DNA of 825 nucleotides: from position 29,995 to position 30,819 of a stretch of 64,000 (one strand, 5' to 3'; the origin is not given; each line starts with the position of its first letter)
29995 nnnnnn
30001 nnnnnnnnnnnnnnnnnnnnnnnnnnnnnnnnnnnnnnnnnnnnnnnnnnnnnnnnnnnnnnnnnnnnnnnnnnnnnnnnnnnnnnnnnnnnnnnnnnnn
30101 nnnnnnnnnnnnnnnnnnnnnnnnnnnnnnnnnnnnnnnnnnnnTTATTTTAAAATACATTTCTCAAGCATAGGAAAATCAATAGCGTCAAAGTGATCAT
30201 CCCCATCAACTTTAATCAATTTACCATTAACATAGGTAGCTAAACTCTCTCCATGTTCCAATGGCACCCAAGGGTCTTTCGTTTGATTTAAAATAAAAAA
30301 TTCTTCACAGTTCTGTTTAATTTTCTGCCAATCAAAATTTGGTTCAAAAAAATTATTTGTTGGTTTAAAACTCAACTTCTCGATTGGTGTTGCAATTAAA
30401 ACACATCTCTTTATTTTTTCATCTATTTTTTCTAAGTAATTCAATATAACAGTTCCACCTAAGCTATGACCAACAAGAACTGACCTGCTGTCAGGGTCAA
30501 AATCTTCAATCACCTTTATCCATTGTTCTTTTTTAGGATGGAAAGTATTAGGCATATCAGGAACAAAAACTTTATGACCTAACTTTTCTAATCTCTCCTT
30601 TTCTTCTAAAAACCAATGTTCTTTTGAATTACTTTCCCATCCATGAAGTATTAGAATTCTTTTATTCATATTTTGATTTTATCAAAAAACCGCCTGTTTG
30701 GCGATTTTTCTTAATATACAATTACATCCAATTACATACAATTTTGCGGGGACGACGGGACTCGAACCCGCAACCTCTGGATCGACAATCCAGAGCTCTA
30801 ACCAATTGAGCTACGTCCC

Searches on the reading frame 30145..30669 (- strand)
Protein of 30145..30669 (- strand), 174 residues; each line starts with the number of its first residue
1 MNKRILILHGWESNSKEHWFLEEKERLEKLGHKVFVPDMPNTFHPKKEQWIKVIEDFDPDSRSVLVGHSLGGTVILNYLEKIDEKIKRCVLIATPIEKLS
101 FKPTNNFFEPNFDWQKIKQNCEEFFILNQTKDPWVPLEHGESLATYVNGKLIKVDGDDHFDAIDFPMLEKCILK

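Call 10: search_protein_families(library=pfam, proteins=[window:30145-30669:-])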
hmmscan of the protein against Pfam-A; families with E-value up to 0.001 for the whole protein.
window:30145-30669:- (174 aa): 6 families
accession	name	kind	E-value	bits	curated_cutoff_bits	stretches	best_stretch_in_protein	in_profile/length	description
PF06821.19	Ser_hydrolase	-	1.6e-15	57.9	22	1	5-162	1-156/172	Serine hydrolase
PF00561.26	Abhydrolase_1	-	1.8e-14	54.5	25.8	1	4-120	2-119/245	alpha/beta hydrolase fold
PF12697.13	Abhydrolase_6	-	1.8e-08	35.8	26.3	1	5-97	1-96/217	Alpha/beta hydrolase family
PF10230.15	LIDHydrolase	-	5.4e-07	30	27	0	58-100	81-124/262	Lipid-droplet associated hydrolase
PF12695.13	Abhydrolase_5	-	2.4e-05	24.6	27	1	25-95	20-90/164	Alpha/beta hydrolase family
PF12146.15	Hydrolase_4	-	3.7e-05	23.6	27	1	52-97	67-112/239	Serine aminopeptidase, S33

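Call 14: find_encoding_contigs(protein=window:30145-30669:-, flank=5000, max_places=10)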
Protein window:30145-30669:- (174 aa): no gene with exactly this product is on record in the collection.

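Call 88: search_protein_families(library=pfam, alignment_id=A4, max_evalue=0.001)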
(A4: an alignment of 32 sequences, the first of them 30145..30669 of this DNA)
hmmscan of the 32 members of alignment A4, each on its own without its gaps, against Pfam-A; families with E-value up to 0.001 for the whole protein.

A. member 1, window:30145-30669:- (174 aa): 6 families
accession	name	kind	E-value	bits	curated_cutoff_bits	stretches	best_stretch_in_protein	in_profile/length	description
PF06821.19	Ser_hydrolase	-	1.6e-15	57.9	22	1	5-162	1-156/172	Serine hydrolase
PF00561.26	Abhydrolase_1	-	1.8e-14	54.5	25.8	1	4-120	2-119/245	alpha/beta hydrolase fold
PF12697.13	Abhydrolase_6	-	1.8e-08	35.8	26.3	1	5-97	1-96/217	Alpha/beta hydrolase family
PF10230.15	LIDHydrolase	-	5.4e-07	30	27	0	58-100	81-124/262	Lipid-droplet associated hydrolase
PF12695.13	Abhydrolase_5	-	2.4e-05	24.6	27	1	25-95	20-90/164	Alpha/beta hydrolase family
PF12146.15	Hydrolase_4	-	3.7e-05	23.6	27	1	52-97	67-112/239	Serine aminopeptidase, S33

B. families by the number of members that match (of 32 scanned): 49 families (the first 25 are shown)
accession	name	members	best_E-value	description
PF18915.5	DUF5667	8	1.1e-24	Domain of unknown function (DUF5667)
PF00561.26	Abhydrolase_1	3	7.6e-15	alpha/beta hydrolase fold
PF12146.15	Hydrolase_4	3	1.1e-14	Serine aminopeptidase, S33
PF12697.13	Abhydrolase_6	3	2.1e-09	Alpha/beta hydrolase family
PF06821.19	Ser_hydrolase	2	1.6e-15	Serine hydrolase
PF10230.15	LIDHydrolase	2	5.4e-07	Lipid-droplet associated hydrolase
PF12695.13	Abhydrolase_5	2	2.4e-05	Alpha/beta hydrolase family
PF02255.21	PTS_IIA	2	0.00027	PTS system, Lactose/Cellobiose specific IIA subunit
PF02618.21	YceG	1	1.4e-69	YceG-like family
PF13847.12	Methyltransf_31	1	4.5e-43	Methyltransferase domain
PF15902.12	Sortilin-Vps10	1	9e-27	Sortilin, neurotensin receptor 3,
PF13649.12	Methyltransf_25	1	1.2e-23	Methyltransferase domain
PF08241.18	Methyltransf_11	1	5.5e-23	Methyltransferase domain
PF01209.24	Ubie_methyltran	1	1.9e-22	ubiE/COQ5 methyltransferase family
PF02001.22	DUF134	1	7.4e-20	Protein of unknown function DUF134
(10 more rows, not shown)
